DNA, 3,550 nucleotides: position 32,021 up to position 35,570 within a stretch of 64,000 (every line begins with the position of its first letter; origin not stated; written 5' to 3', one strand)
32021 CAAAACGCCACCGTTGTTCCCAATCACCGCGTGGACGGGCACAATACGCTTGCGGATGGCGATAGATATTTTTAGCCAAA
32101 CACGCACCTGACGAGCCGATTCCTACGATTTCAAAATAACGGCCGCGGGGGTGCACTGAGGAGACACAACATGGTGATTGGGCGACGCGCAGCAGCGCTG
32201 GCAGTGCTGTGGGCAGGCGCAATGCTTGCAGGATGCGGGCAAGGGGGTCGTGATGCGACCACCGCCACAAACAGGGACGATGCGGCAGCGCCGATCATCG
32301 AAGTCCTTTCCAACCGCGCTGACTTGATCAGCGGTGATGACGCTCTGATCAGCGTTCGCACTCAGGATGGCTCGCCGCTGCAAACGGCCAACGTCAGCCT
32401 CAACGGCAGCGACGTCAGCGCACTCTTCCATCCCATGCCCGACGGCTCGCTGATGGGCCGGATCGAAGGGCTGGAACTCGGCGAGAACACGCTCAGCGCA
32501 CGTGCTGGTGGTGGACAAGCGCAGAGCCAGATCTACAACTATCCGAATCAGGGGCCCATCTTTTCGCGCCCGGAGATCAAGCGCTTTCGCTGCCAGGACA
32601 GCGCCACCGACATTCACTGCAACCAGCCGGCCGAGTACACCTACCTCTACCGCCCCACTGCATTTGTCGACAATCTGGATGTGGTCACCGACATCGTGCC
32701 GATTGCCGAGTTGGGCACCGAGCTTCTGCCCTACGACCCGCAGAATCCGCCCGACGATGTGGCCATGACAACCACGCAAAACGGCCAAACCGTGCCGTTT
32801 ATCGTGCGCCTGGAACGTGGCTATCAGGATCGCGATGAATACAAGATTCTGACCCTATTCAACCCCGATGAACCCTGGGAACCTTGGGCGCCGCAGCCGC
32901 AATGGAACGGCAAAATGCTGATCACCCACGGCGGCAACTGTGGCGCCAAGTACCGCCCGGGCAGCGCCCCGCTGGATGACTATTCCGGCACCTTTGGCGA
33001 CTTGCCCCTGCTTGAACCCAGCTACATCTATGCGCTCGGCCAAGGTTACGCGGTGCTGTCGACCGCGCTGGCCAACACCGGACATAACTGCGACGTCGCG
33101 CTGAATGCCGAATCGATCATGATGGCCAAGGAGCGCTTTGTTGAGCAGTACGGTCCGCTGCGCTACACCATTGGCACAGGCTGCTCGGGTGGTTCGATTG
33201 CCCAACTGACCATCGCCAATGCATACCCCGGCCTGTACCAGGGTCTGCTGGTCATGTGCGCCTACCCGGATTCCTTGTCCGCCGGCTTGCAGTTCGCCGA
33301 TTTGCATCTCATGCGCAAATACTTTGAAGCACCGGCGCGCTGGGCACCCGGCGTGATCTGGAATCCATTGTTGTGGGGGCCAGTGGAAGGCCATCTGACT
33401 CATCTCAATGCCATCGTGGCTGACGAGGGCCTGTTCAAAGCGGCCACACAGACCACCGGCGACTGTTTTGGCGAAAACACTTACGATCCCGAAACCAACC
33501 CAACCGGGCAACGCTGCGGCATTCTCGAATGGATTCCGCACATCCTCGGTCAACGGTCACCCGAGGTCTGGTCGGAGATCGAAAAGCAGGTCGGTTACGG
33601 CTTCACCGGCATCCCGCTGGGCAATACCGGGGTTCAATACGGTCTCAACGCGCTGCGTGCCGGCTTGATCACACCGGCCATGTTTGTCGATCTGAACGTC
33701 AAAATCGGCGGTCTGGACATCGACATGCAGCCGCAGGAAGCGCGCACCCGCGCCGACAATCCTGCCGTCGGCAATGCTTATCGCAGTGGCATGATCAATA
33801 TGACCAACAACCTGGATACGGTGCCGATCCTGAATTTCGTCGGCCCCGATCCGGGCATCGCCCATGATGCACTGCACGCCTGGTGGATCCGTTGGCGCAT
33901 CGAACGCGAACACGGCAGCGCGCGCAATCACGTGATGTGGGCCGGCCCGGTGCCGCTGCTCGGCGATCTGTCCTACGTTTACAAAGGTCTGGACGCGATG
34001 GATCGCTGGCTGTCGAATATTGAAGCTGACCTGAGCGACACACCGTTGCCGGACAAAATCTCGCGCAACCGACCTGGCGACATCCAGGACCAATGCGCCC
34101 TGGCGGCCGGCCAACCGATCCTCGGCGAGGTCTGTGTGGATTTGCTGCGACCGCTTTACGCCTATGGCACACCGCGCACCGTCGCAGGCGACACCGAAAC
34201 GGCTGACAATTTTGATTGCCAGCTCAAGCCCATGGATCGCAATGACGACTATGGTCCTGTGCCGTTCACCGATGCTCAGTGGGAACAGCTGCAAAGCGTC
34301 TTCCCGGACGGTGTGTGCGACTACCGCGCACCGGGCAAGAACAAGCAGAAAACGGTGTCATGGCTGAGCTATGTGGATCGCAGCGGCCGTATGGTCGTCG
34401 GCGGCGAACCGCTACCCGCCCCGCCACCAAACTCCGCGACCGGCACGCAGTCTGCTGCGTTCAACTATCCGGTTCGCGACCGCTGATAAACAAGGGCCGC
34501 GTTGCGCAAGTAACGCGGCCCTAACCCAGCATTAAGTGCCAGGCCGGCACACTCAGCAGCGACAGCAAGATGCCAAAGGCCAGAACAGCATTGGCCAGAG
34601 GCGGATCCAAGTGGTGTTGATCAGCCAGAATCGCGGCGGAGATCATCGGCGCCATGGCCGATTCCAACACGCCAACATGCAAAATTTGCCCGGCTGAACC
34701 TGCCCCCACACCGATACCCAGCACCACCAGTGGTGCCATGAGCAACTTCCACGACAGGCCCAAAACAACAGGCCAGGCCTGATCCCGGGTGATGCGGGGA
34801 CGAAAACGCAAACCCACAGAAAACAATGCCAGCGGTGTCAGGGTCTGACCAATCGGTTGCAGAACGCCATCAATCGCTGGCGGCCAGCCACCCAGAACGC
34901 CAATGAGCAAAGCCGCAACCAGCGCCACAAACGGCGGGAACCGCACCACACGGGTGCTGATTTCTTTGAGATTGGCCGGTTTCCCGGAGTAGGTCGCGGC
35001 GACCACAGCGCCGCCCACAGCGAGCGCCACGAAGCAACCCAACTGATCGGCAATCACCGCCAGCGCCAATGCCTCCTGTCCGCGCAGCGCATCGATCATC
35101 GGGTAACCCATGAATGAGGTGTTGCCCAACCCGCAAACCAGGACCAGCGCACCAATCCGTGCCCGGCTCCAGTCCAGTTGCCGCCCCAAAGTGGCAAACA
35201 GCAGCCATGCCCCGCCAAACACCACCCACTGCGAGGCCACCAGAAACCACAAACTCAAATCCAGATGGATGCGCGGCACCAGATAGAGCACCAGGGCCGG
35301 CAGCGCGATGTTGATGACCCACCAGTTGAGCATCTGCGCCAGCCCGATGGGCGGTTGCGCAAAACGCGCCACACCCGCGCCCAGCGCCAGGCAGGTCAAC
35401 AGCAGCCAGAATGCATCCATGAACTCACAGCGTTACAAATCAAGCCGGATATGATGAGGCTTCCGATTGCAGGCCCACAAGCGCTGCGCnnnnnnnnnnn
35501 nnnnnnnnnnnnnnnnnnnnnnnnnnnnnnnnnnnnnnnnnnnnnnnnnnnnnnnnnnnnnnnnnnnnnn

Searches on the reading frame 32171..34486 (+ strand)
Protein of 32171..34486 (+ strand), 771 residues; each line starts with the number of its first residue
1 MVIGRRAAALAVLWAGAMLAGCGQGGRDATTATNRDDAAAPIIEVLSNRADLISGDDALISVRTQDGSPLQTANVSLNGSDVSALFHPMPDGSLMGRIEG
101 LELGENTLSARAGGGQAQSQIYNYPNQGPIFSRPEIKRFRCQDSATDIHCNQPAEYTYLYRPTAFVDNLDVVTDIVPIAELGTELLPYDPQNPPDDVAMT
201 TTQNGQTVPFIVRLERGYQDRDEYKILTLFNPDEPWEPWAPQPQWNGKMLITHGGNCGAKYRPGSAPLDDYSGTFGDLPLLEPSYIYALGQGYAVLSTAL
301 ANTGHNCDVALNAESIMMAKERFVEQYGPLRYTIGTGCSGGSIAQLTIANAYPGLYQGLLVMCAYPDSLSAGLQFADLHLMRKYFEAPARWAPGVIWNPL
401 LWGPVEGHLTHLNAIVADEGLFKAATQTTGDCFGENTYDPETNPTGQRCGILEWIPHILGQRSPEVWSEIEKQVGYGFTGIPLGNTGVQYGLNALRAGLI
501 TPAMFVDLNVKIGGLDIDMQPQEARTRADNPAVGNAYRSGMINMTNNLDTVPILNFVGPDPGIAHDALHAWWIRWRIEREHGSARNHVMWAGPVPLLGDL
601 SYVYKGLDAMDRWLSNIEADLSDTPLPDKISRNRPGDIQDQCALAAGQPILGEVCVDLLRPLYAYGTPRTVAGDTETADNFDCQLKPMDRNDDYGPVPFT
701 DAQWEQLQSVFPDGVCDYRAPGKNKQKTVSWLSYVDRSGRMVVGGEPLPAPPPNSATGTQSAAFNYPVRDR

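Call 23: search_protein_families(library=pfam, proteins=[window:32171-34486:+], max_evalue=0.00001)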
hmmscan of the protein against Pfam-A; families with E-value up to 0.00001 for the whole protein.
window:32171-34486:+ (771 aa): 1 family
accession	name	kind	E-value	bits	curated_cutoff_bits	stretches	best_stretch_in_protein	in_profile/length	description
PF19878.5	DUF6351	-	4.7e-206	686.8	22.4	1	43-726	1-654/655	Tannase-like family of unknown function (DUF6351)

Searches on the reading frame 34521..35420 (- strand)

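Call 23: search_protein_families(library=pfam, proteins=[window:34521-35420:-], max_evalue=0.00001)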
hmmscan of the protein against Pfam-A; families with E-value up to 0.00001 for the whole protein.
window:34521-35420:- (299 aa): 1 family
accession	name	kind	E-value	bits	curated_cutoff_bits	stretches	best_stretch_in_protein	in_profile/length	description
PF03547.23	Mem_trans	-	4e-25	88.6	25.7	1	28-294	30-342/343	Membrane transport protein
